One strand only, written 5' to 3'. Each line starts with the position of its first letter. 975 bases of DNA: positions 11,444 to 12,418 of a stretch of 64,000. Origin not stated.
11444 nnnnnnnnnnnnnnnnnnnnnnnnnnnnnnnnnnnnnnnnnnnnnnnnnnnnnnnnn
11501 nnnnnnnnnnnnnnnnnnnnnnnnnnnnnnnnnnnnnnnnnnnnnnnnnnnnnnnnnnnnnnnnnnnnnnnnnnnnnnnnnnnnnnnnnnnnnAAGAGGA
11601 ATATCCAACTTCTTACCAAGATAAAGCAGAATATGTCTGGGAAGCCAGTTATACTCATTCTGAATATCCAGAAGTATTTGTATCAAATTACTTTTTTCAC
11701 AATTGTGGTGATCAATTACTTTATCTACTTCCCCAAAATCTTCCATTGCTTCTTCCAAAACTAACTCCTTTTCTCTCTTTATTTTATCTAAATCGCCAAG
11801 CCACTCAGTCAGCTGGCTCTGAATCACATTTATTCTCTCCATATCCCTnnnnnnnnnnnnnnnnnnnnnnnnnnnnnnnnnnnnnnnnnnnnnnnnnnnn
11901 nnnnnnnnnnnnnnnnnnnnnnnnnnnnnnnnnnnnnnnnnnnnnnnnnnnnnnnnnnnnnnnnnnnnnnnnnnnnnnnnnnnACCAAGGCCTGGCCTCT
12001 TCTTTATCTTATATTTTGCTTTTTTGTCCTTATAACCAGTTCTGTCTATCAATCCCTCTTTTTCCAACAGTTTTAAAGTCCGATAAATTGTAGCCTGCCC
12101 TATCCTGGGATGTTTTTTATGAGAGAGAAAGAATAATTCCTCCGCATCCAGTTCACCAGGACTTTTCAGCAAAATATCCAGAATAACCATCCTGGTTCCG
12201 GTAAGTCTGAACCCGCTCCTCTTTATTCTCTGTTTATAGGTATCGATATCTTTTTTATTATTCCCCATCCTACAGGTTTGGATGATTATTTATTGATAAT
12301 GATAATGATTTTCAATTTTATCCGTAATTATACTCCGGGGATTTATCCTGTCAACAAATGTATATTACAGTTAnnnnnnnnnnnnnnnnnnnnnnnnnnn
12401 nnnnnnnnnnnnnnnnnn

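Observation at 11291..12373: Fur-type DNA-binding domain fused to a NuoE-like [2Fe-2S] domain, with its own Fur-box: candidate Fe-S/redox-sensing autoregulator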

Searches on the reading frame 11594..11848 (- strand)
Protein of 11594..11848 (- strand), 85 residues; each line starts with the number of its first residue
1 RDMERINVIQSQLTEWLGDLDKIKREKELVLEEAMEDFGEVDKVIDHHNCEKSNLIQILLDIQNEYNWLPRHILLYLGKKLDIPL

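Call 30: find_related_loci(query=A2, collection=metagenome_contigs, flank=5000)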
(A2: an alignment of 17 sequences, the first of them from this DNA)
Query A2 (85 aa) in metagenome_contigs; peptide patterns used: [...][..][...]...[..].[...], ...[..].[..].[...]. (x = any residue, [..] = any of these).
600 stretches matched a pattern (row limit reached: there are more); 448 encode a relative of the query (tblastn E <= 1e-3); the best 80 are kept; 80 distinct loci.
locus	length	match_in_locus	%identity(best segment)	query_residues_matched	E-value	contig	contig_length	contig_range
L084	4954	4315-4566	86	2-85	2e-45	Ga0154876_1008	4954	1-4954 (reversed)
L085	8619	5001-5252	83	2-85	5e-45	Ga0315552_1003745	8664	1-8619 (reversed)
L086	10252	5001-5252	82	2-85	2e-44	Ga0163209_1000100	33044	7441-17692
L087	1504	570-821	81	2-85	6e-45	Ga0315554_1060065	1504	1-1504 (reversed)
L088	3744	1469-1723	66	1-85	4e-38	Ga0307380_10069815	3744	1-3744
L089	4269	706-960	66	1-85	4e-38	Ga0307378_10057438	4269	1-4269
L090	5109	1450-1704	65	1-85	1e-37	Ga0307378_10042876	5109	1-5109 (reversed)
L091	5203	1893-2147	68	1-85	1e-37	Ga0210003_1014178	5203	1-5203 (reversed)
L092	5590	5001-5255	68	1-85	1e-37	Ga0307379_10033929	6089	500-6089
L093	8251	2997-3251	66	1-85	2e-37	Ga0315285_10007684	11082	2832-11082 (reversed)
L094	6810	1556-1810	64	1-85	5e-37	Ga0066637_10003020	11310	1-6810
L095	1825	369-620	67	2-85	1e-36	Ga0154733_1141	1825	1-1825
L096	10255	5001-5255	65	1-85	8e-37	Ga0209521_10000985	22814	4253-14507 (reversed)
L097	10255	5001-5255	62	1-85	5e-36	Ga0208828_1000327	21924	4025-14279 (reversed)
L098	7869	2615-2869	66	1-85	2e-35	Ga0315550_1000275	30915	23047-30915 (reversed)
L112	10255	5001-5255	52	1-85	2e-28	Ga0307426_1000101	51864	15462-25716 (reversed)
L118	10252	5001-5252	56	2-85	1e-27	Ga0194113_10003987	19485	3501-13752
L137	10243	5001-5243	39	2-85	5e-18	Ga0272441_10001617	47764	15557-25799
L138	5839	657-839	51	25-85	8e-18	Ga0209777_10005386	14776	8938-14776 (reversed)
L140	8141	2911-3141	38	9-85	3e-17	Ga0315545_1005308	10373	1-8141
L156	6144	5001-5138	57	40-85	2e-16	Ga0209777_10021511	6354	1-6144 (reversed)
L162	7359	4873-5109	31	6-85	7e-16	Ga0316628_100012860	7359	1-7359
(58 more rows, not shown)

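Call 48: search_protein_families(library=pfam, proteins=[L140:2689-3441:+, L156:4701-5438:+, L162:4696-5409:+, L137:4785-5543:+, L138:60-1181:+, L112:8546-9031:+, L118:3487-3978:-], max_evalue=0.1)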
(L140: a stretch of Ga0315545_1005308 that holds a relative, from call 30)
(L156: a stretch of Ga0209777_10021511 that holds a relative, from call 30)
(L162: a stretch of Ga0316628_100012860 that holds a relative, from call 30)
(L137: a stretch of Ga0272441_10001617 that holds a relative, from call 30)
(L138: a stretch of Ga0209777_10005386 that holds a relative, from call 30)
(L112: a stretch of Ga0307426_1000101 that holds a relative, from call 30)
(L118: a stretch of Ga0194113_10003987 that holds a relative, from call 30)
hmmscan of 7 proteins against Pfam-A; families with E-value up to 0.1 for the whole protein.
L140:2689-3441:+ (251 aa): 5 families
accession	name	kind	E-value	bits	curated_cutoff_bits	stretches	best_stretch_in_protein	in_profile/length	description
PF01257.25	2Fe-2S_thioredx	-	2.4e-48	164.1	24.8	1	107-250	1-144/145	Thioredoxin-like [2Fe-2S] ferredoxin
PF17675.6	APG6_N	-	0.024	15.5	45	1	71-131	57-117/132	Apg6 coiled-coil region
PF22813.1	TcaA_2nd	-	0.051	14.4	26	0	76-135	35-94/103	TcaA protein second domain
PF11712.13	Vma12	-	0.087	13.3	25.5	0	44-101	1-68/137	Endoplasmic reticulum-based factor for assembly of V-ATPase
PF21694.2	DNA_pol3_delta_C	-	0.097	13.1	27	0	84-126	76-118/121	DNA polymerase III delta subunit, C-terminal domain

L156:4701-5438:+ (246 aa): 1 family
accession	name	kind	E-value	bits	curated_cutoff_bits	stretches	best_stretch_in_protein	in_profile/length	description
PF01257.25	2Fe-2S_thioredx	-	4.4e-50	169.7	24.8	1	103-246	2-145/145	Thioredoxin-like [2Fe-2S] ferredoxin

L162:4696-5409:+ (238 aa): 1 family
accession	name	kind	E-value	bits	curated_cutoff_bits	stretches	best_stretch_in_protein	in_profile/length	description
PF01257.25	2Fe-2S_thioredx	-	8.4e-52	175.3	24.8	1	94-237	1-144/145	Thioredoxin-like [2Fe-2S] ferredoxin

L137:4785-5543:+ (253 aa): 1 family
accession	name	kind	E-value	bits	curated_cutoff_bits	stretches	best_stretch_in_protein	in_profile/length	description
PF01257.25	2Fe-2S_thioredx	-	1.3e-46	158.4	24.8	1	110-252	2-144/145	Thioredoxin-like [2Fe-2S] ferredoxin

L138:60-1181:+ (374 aa): 3 families
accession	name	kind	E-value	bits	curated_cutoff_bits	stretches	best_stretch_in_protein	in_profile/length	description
PF01257.25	2Fe-2S_thioredx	-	2.2e-41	141.5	24.8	1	216-358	1-143/145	Thioredoxin-like [2Fe-2S] ferredoxin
PF00072.30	Response_reg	-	4.2e-28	98.2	30.2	1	16-125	1-110/111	Response regulator receiver domain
PF20161.5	VpsR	-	0.017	15.3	23.7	1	24-124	18-119/121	VpsR domain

L112:8546-9031:+ (162 aa): 2 families
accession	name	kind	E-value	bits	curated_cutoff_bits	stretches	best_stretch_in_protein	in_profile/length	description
PF01475.25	FUR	-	3.6e-23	82.4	23.1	1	23-137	1-110/121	Ferric uptake regulator family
PF18190.7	Plk4_PB1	-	0.066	13.8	26.4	0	7-70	2-64/107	Polo-like Kinase 4 Polo Box 1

L118:3487-3978:- (164 aa): 2 families
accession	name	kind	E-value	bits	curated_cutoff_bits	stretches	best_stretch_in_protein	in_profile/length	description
PF01475.25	FUR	-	1.1e-18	68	23.1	1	27-122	3-96/121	Ferric uptake regulator family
PF10955.13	Fin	-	0.035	14.8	23.7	1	94-121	39-66/76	Anti-sigma-F factor Fin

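Call 55: find_homologous_proteins(query=L140:2689-3441:+)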
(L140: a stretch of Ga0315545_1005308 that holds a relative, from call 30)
Query L140:2689-3441:+ (251 aa): 7997 proteins with E <= 0.001 among 8000 candidates; the best 120 are listed.
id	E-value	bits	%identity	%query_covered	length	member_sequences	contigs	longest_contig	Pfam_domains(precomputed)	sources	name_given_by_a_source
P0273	1.2e-153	527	94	100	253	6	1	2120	PF01257.26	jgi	jgi:NADH-quinone oxidoreductase subunit E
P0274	5.8e-153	525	91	100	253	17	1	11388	PF01257.26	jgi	jgi:NADH-quinone oxidoreductase subunit E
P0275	4.4e-152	522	93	100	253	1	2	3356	PF01257.26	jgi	jgi:NADH-quinone oxidoreductase subunit E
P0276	3.1e-150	516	91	100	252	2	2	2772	PF01257.26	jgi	-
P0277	4.5e-150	515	91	100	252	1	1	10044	PF01257.26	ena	-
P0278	2.9e-149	513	91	100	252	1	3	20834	PF01257.26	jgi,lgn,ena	-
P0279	3.3e-149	513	91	100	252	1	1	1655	PF01257.26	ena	-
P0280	4.2e-148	509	92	100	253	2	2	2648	PF01257.26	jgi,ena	-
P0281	5.9e-147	505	90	100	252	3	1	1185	PF01257.26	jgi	-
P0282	9.5e-139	478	86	100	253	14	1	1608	PF01257.26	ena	-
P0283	8.3e-136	469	84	100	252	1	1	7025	PF01257.26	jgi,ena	jgi:NADH-quinone oxidoreductase subunit E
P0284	6.6e-135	466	83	100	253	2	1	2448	PF01257.26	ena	-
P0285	8.0e-135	466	83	100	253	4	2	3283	PF01257.26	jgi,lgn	-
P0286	1.6e-133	461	81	100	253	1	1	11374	PF01257.26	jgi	-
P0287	2.8e-133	460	82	100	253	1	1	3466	PF01257.26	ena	-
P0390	3.6e-78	280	53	100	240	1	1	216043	PF01257.26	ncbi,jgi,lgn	-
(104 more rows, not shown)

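Call 64: predict_structure(alignment_id=A5)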
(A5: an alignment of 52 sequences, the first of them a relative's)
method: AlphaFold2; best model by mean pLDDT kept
length: 253 residues; sequences in the alignment: 52
mean_pLDDT: 80.4   pTM: 0.48
mean pLDDT of the five models: 80.4, 76.7, 75.7, 75.5, 74.2
residues with pLDDT >= 90: 75; 70-90: 141; 50-70: 9; < 50: 28
segments of 3 or more residues with pLDDT < 50: 1-10, 51-68
pLDDT, mean of each block of 10 residues (from residue 1): 42 75 83 80 74 42 43 77 81 78 84 89 91 87 91 91 83 90 87 94 90 91 85 91 92 80
secondary structure, 60 per line:
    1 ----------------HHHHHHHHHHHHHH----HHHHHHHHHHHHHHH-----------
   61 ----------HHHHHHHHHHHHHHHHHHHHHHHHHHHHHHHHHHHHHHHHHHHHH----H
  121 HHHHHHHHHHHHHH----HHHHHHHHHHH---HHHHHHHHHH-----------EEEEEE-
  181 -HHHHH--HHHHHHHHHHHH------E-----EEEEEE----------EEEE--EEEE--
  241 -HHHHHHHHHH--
elements in order: H17-30 H35-49 H71-115 H120-134 H139-149 H153-162 E174-179 H182-186 H189-200 E213-218 E229-232 E235-238 H242-251

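Call 81: find_encoding_contigs(protein=P0390, flank=10000, max_places=1)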
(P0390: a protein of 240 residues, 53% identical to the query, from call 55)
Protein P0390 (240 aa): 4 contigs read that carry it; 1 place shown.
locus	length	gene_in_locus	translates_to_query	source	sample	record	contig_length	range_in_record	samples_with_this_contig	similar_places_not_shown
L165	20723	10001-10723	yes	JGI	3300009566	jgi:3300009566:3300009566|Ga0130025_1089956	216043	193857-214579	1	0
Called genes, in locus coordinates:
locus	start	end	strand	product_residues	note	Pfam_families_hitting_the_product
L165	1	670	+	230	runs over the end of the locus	PF00440:TetR_N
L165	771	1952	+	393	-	PF25917:BSH_RND, PF25876:HH_MFP_RND, PF25944:Beta-barrel_RND, PF25967:RND-MFP_C, PF25989:YknX_C (weak)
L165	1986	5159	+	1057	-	PF00873:ACR_tran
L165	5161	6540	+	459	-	PF02321:OEP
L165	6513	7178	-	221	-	PF00881:Nitroreductase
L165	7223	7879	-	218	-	PF02698:DUF218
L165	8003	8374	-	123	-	-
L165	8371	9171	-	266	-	PF13620:CarboxypepD_reg (weak)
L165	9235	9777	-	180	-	PF01613:Flavin_Reduct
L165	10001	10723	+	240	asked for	PF01257:2Fe-2S_thioredx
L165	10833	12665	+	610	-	PF01257:2Fe-2S_thioredx (weak), PF01512:Complex1_51K, PF10589:NADH_4Fe-4S, PF13237:Fer4_10 (weak), PF14697:Fer4_21 (weak), PF12838:Fer4_7 (weak), PF13187:Fer4_9 (weak), PF00037:Fer4 (weak), +2 more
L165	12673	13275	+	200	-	PF00111:Fer2, PF13510:Fer2_4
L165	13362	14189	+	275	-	PF00756:Esterase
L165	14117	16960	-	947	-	PF25788:Ig_Rha78A_N, PF08531:Bac_rhamnosid_N, PF05592:Bac_rhamnosid, PF17389:Bac_rhamnosid6H, PF17390:Bac_rhamnosid_C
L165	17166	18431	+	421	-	PF01566:Nramp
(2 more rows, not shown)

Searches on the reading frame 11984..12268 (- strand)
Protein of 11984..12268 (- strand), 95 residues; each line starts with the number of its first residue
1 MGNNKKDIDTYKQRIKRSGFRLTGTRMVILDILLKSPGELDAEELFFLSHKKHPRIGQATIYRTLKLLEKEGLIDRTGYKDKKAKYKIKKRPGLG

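Call 19: find_homologous_proteins(query=window:11990-12268:-)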
Query seq(93 aa) (93 aa): 5 proteins with E <= 0.001 among 5 candidates.
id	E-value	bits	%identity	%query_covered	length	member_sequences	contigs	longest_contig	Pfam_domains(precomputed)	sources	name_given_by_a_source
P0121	9.1e-32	127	72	96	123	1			PF01475.26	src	-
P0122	4.8e-31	125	72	96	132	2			PF01475.26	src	-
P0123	2.2e-29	119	69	96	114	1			PF01475.26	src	-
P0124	1.0e-18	85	81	58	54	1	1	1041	-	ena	-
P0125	2.7e-5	42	35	86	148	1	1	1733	PF01475.26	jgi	jgi:Fur family ferric uptake transcriptional regulator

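Call 27: search_protein_representatives(protein=window:11984-12268:-)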
Query: 95 residues. Proteins with E-value up to 0.001 (for the whole library): 1882; up to 1e-10: 15; up to 1e-30: 1. The best 150 are listed.
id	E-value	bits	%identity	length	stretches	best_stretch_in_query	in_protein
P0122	1.6e-31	124.6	71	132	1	1-90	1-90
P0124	3.6e-19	85.0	81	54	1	1-54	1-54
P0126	8.6e-16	74.2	38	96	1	2-90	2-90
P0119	2.8e-14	69.4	44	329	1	5-88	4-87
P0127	8.7e-14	67.8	28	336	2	3-88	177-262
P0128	2.6e-13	66.3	47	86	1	4-75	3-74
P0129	1.5e-12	63.9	38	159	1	10-90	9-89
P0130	6.6e-12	61.8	46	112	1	16-91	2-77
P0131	1.3e-11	60.9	40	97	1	10-90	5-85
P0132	1.6e-11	60.6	51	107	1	12-76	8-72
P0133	2.0e-11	60.3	43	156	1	11-94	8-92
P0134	3.3e-11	59.6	44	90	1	11-88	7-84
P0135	6.3e-11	58.7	38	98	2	20-76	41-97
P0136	6.8e-11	58.6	38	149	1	10-89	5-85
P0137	7.8e-11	58.4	46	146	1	12-83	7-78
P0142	1.3e-10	57.7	33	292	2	9-87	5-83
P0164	1.3e-09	54.5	30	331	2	15-89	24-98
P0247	5.1e-08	49.4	40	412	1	6-88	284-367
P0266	7.8e-08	48.8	43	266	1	13-77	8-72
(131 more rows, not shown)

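Call 42: search_solved_structures(query=window:11990-12268:-, max_evalue=0.001, show_alignments=4)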
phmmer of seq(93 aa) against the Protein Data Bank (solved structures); distinct sequences matched with E-value up to 0.001: 16.
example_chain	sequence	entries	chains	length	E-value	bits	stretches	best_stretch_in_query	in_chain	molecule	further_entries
4raz_A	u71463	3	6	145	2.7e-14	56.6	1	11-87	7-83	DNA-binding transcriptional dual regulator of siderophore biosynthesis and transport(Fur f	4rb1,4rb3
4ray_A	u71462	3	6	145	4.6e-14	55.9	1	11-87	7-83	DNA-binding transcriptional dual regulator of siderophore biosynthesis and transport(Fur f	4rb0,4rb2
5fd6_A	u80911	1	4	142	4.7e-11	46.2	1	12-87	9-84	Ferric uptake regulation protein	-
5fd5_A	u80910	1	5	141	4.8e-11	46.2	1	12-87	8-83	Ferric uptake regulation protein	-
9ire_A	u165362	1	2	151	3.6e-10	43.4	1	8-90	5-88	Ferric uptake regulation protein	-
2fe3_A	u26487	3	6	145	1.7e-06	31.7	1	13-86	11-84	Peroxide operon regulator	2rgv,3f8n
6d57_A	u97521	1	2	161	1.8e-06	31.6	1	8-92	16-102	Ferric uptake regulation protein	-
4ets_A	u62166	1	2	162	1.8e-06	31.6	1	8-92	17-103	Ferric uptake regulation protein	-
5nl9_A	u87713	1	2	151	1.9e-06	31.5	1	5-78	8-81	Transcriptional regulator (FUR family)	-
6dk4_A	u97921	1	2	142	2.2e-05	28.1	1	13-88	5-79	Ferric uptake regulation protein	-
2fu4_A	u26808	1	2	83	4.6e-05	27.1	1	14-87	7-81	Ferric uptake regulation protein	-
8j6w_A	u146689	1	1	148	0.0001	26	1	14-88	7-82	Ferric uptake regulation protein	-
2w57_A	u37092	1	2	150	0.00014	25.5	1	12-88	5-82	FERRIC UPTAKE REGULATION PROTEIN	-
4i7h_A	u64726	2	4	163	0.00027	24.6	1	12-76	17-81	peroxide stress sensing regulator | Peroxide stress regulator PerR, FUR family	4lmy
5l0p_A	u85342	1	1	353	0.00038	24.1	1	12-87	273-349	Transcription factor ETV6, Transcription factor ETV6, Transcription factor ETV6, Ferric up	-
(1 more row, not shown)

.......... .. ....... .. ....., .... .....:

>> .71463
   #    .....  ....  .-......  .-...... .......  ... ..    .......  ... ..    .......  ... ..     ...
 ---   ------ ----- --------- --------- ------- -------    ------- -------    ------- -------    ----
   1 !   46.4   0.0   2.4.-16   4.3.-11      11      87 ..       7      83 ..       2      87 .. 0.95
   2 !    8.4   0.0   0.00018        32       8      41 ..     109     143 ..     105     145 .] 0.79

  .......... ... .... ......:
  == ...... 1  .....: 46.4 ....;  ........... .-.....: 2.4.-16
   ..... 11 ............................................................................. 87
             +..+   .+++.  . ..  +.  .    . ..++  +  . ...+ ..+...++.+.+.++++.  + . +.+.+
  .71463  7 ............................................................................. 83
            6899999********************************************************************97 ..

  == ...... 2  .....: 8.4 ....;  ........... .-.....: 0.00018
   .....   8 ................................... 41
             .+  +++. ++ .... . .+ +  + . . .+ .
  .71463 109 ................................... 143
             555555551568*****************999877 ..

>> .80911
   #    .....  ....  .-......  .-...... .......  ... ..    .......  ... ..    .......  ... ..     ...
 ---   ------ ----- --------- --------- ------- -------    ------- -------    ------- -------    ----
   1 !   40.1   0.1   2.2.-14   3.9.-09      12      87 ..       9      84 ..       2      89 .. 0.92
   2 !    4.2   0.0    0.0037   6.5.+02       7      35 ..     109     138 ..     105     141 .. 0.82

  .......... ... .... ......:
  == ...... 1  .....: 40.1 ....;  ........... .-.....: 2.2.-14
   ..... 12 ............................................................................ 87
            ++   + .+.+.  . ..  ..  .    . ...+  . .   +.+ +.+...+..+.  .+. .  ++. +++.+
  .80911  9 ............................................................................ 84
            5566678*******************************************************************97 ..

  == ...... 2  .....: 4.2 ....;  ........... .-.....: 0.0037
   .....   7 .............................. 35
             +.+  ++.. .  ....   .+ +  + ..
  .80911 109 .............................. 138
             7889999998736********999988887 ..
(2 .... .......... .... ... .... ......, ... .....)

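Call 69: search_protein_families(library=pfam, proteins=[P0127, P0142, P0164, P0247, P0266, P0126, P0122], max_evalue=0.001)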
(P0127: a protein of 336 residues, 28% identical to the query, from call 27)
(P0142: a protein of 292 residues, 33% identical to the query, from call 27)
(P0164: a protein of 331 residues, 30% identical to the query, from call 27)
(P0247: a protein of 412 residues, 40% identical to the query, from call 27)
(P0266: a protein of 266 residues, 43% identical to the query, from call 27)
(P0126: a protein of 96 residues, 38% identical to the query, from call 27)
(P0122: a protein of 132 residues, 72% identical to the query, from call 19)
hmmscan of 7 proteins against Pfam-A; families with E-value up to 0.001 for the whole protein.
P0127 (336 aa): 10 families
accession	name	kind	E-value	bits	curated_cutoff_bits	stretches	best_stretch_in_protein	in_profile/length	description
PF01475.25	FUR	-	1.5e-52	177.3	23.1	2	31-144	2-115/121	Ferric uptake regulator family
PF12840.13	HTH_20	-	1.3e-08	35.1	27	1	200-251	6-51/51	Helix-turn-helix domain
PF13565.12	HTH_32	-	4.4e-07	30.8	33.7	0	34-77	28-72/73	Homeodomain-like domain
PF03965.22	Penicillinase_R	-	3.2e-06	27.9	22.6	0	200-281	5-80/115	Penicillinase repressor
PF08279.18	HTH_11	-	1.5e-05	25.2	25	0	69-85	27-43/55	HTH domain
PF13551.12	HTH_29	-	6.4e-05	23.4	28.1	0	68-106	23-61/64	Winged helix-turn helix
PF02334.22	RTP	-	8.1e-05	23.5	26.7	0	219-265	32-79/113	Replication terminator protein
PF25213.1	HVO_A0261_N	-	0.00014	22.1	35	0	229-252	35-58/86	HVO_A0261 N-terminal domain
PF03551.20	PadR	-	0.00045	20.6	27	0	218-253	14-52/75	Transcriptional regulator PadR-like family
PF13730.12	HTH_36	-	0.00084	19.5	25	0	69-87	37-55/55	Helix-turn-helix domain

P0142 (292 aa): 4 families
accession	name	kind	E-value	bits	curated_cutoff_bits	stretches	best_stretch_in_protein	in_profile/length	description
PF01475.25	FUR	-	2.9e-61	205.4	23.1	2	14-132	2-121/121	Ferric uptake regulator family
PF03551.20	PadR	-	0.00026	21.4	27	0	195-223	15-46/75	Transcriptional regulator PadR-like family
PF12840.13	HTH_20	-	0.00037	20.9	27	0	201-223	25-47/51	Helix-turn-helix domain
PF24706.1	DUF7669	-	0.00094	19.8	23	0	25-83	6-66/75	Domain of unknown function (DUF7669)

P0164 (331 aa): 5 families
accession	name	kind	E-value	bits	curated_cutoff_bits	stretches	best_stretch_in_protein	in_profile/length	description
PF01475.25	FUR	-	3.6e-70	234.2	23.1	2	203-319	3-120/121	Ferric uptake regulator family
PF01978.25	TrmB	-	4.1e-05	23.8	25.6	0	61-87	30-56/68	Sugar-specific transcriptional regulator TrmB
PF13551.12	HTH_29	-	0.00042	20.8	28.1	0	62-87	21-46/64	Winged helix-turn helix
PF22194.2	F-93_WHD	-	0.00085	19.8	28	0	235-262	22-49/62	F-93, winged-helix domain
PF12840.13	HTH_20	-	0.00085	19.7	27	0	243-259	33-49/51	Helix-turn-helix domain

P0247 (412 aa): 4 families
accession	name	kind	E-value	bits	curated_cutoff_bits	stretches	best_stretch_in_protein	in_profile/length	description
PF01475.25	FUR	-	2e-32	112.3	23.1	1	295-401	1-104/121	Ferric uptake regulator family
PF02355.23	SecD_SecF_C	-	1.7e-10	41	20.5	1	2-154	31-186/189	Protein export membrane protein SecD/SecF, C-terminal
PF03176.21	MMPL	-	1.2e-05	24.9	20.5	1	3-151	144-295/333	MMPL family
PF12840.13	HTH_20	-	0.00038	20.8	27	1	302-353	4-48/51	Helix-turn-helix domain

P0266 (266 aa): 1 family
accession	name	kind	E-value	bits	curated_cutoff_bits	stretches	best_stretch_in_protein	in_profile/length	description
PF01475.25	FUR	-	1.8e-26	93.1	23.1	1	12-127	1-114/121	Ferric uptake regulator family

P0126 (96 aa): 1 family
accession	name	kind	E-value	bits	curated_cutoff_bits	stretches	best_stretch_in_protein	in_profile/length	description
PF01475.25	FUR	-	1e-16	61.6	23.1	1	17-91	1-76/121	Ferric uptake regulator family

P0122 (132 aa): 1 family
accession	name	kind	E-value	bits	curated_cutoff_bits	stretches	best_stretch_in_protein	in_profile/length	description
PF01475.25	FUR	-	1.9e-15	57.5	23.1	1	17-91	1-76/121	Ferric uptake regulator family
